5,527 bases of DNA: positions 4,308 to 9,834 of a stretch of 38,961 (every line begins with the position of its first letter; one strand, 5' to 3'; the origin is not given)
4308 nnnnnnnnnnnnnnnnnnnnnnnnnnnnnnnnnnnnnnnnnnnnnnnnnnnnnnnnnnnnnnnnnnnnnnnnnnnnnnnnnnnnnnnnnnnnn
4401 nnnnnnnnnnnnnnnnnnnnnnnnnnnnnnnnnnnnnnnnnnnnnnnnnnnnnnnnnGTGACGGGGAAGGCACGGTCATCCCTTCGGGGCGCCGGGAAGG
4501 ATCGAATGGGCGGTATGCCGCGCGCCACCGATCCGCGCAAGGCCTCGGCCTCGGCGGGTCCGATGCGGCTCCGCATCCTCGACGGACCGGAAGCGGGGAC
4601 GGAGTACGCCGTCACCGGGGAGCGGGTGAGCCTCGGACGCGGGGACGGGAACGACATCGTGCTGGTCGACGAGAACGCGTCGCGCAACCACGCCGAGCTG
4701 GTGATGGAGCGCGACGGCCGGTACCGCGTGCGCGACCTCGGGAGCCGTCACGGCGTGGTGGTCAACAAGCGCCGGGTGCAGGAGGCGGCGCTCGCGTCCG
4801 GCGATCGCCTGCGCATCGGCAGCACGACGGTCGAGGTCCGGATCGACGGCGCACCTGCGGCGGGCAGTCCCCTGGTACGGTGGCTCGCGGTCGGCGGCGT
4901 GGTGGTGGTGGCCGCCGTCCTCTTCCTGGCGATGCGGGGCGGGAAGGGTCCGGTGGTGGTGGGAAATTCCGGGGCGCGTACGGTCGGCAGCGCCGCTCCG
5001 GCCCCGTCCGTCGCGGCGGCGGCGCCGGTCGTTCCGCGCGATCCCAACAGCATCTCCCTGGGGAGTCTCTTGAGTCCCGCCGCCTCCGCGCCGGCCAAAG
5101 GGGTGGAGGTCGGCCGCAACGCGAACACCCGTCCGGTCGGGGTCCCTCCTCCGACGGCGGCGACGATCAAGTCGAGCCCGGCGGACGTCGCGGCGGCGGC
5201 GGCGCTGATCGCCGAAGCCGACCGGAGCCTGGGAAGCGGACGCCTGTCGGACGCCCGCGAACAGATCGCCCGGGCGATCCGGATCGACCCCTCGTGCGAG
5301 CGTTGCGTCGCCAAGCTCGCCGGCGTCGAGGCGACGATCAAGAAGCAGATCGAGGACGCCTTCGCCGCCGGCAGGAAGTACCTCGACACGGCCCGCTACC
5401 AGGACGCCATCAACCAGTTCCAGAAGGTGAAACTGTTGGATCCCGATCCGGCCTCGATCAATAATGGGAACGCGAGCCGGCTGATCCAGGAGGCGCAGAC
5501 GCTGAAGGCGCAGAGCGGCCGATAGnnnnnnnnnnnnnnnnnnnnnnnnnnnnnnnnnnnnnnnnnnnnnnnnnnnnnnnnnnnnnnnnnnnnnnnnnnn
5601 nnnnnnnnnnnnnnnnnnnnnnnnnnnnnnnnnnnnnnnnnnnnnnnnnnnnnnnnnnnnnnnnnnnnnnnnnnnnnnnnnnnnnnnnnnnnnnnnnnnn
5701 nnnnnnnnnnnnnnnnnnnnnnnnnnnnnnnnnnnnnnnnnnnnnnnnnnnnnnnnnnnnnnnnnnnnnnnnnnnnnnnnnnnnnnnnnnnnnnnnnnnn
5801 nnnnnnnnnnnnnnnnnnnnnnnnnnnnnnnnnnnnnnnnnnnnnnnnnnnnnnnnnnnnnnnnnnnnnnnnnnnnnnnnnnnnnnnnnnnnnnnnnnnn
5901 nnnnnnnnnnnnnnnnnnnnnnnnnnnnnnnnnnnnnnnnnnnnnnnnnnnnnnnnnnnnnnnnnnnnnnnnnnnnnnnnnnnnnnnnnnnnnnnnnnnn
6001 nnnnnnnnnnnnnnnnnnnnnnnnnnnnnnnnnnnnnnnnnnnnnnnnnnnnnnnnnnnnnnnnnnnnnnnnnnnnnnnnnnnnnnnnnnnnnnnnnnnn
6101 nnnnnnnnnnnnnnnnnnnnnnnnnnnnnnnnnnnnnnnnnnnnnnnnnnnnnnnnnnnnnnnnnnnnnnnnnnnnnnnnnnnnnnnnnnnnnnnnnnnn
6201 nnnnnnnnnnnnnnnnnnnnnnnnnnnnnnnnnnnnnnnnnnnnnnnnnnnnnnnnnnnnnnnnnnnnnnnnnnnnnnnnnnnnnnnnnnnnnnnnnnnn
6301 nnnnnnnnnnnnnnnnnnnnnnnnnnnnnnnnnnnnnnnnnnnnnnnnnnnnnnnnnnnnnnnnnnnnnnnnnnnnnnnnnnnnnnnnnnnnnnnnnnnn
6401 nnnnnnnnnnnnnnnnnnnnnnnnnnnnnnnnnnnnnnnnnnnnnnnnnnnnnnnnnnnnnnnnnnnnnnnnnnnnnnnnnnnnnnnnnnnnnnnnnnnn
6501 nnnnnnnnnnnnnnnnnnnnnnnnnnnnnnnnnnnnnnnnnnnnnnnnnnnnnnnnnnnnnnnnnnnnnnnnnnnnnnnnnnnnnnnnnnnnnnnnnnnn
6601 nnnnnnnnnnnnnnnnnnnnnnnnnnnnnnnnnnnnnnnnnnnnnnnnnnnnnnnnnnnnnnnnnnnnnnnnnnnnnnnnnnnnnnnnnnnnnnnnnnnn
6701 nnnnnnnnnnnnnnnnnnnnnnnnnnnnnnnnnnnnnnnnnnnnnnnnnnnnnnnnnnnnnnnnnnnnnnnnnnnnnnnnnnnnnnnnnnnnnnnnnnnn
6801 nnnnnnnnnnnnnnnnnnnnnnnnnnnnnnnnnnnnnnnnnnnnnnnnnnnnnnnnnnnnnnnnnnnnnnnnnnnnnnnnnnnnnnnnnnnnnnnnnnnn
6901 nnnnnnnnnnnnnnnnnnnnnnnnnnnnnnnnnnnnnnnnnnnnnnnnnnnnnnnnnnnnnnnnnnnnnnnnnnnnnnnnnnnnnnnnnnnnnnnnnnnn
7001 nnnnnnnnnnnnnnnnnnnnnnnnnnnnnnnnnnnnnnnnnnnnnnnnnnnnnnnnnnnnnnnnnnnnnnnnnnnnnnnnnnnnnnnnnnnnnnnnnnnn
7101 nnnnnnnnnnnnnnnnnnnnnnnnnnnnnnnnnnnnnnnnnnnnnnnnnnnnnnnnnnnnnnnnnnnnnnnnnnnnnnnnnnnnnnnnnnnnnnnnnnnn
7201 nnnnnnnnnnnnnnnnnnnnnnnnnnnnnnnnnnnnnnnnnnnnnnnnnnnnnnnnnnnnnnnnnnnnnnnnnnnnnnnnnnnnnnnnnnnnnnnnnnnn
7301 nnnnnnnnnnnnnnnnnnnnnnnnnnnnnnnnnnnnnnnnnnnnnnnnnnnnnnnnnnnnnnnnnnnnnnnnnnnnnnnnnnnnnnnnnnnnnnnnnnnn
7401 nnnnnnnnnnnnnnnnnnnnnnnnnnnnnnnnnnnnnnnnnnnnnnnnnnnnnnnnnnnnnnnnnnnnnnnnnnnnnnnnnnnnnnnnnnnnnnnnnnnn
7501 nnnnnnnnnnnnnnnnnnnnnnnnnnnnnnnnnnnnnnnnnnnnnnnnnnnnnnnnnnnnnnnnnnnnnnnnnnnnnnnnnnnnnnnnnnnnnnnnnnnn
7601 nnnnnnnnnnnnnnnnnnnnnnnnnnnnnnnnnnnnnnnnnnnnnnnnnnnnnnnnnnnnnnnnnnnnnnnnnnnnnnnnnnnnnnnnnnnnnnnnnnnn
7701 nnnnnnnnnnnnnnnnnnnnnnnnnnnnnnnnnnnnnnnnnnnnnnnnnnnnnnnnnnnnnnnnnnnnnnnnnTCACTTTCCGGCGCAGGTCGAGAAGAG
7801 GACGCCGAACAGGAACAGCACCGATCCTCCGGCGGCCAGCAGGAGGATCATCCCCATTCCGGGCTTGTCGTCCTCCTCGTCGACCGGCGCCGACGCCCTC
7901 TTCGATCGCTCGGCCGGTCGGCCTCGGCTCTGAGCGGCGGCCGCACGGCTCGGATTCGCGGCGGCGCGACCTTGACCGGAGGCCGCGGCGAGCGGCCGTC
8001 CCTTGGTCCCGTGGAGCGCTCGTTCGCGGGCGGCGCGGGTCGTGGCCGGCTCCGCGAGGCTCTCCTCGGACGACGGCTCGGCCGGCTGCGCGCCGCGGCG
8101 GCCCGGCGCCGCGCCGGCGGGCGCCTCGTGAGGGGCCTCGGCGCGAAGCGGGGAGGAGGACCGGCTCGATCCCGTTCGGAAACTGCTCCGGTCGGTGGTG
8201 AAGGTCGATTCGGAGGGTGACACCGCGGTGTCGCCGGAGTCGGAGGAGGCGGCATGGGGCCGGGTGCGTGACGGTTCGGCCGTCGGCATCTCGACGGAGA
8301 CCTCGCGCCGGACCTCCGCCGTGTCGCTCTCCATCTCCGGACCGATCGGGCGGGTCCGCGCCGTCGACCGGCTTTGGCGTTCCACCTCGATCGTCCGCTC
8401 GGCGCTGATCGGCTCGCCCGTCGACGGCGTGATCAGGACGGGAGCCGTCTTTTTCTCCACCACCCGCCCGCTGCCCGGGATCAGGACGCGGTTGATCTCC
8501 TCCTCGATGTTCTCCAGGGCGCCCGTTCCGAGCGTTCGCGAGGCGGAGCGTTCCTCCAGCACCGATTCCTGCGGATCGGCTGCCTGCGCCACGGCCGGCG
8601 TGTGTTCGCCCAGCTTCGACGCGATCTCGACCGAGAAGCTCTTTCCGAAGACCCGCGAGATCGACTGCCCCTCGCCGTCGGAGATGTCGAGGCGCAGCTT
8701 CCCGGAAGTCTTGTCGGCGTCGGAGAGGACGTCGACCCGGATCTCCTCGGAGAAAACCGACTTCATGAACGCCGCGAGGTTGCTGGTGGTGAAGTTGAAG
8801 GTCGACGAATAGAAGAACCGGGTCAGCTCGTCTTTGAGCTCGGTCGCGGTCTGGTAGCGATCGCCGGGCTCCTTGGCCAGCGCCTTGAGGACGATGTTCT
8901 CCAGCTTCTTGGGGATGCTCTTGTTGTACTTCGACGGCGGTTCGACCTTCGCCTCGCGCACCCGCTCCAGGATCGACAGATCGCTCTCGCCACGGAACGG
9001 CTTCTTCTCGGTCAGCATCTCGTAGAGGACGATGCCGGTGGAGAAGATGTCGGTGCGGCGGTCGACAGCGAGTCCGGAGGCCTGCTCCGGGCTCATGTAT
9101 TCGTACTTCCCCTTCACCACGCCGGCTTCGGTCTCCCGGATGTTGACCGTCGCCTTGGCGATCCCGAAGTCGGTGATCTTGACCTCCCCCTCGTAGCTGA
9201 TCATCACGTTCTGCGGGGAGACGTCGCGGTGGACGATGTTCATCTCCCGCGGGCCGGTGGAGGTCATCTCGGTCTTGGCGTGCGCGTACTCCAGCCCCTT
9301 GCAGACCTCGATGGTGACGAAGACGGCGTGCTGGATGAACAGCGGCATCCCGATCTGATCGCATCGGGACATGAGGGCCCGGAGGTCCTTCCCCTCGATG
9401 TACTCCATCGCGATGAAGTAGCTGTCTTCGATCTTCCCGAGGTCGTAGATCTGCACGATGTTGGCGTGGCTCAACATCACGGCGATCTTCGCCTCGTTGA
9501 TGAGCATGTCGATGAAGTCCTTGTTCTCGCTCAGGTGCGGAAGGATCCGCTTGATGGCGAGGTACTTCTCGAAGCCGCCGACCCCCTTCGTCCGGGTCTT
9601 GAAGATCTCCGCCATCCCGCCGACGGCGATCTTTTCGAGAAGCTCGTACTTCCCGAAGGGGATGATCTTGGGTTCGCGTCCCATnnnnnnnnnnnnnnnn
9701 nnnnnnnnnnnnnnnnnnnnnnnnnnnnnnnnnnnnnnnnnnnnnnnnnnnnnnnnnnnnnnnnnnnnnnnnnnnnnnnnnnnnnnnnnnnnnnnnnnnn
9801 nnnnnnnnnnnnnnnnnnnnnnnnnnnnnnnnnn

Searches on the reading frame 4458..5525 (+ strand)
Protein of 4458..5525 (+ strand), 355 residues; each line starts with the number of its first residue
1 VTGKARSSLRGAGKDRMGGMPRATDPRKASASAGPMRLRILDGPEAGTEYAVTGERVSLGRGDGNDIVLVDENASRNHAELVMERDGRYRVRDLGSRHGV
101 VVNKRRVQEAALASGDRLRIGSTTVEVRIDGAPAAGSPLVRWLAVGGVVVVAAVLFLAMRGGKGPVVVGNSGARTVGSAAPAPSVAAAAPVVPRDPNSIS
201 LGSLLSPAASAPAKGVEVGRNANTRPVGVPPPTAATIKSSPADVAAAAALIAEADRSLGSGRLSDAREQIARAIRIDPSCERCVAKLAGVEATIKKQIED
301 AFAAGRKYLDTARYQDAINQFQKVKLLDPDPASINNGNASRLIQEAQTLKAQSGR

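Call 18: search_protein_families(library=pfam, proteins=[window:4458-5525:+], max_evalue=0.001)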
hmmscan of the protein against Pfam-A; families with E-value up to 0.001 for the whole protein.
window:4458-5525:+ (355 aa): 3 families
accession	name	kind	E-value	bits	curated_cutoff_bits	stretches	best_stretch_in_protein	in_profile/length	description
PF16697.10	Yop-YscD_cpl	-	1.7e-18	67.1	33.2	1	39-125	1-88/94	Inner membrane component of T3SS, cytoplasmic domain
PF00498.31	FHA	-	6.8e-18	65.3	20.7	1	57-121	1-67/67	FHA domain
PF07719.23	TPR_2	-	2.4e-06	27.7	27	0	302-330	5-33/34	Tetratricopeptide repeat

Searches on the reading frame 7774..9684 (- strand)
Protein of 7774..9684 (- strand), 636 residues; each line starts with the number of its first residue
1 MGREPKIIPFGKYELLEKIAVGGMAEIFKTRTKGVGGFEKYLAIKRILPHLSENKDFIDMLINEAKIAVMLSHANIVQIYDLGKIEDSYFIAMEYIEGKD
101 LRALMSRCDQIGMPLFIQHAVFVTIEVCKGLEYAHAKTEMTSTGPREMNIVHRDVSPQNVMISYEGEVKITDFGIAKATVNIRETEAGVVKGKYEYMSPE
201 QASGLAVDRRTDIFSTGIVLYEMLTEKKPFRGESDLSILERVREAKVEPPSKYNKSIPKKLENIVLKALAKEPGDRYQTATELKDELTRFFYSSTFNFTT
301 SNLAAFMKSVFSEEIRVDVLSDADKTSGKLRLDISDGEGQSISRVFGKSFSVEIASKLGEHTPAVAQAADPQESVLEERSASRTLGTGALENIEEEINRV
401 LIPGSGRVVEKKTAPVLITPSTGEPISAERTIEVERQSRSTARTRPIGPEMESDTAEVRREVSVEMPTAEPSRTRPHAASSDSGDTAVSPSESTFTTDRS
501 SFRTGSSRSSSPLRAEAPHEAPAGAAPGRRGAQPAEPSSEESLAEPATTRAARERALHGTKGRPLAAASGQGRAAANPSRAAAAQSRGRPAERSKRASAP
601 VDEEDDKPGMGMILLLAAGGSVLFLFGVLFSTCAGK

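Call 18: search_protein_families(library=pfam, proteins=[window:7774-9684:-], max_evalue=0.001)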
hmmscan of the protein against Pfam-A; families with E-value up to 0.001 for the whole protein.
window:7774-9684:- (636 aa): 2 families
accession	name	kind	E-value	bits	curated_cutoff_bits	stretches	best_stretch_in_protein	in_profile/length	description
PF00069.31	Pkinase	-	2.4e-41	142.3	31.7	1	13-282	1-256/263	Protein kinase domain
PF07714.23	PK_Tyr_Ser-Thr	-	4.7e-31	108.5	23.1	1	15-278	3-250/258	Protein tyrosine and serine/threonine kinase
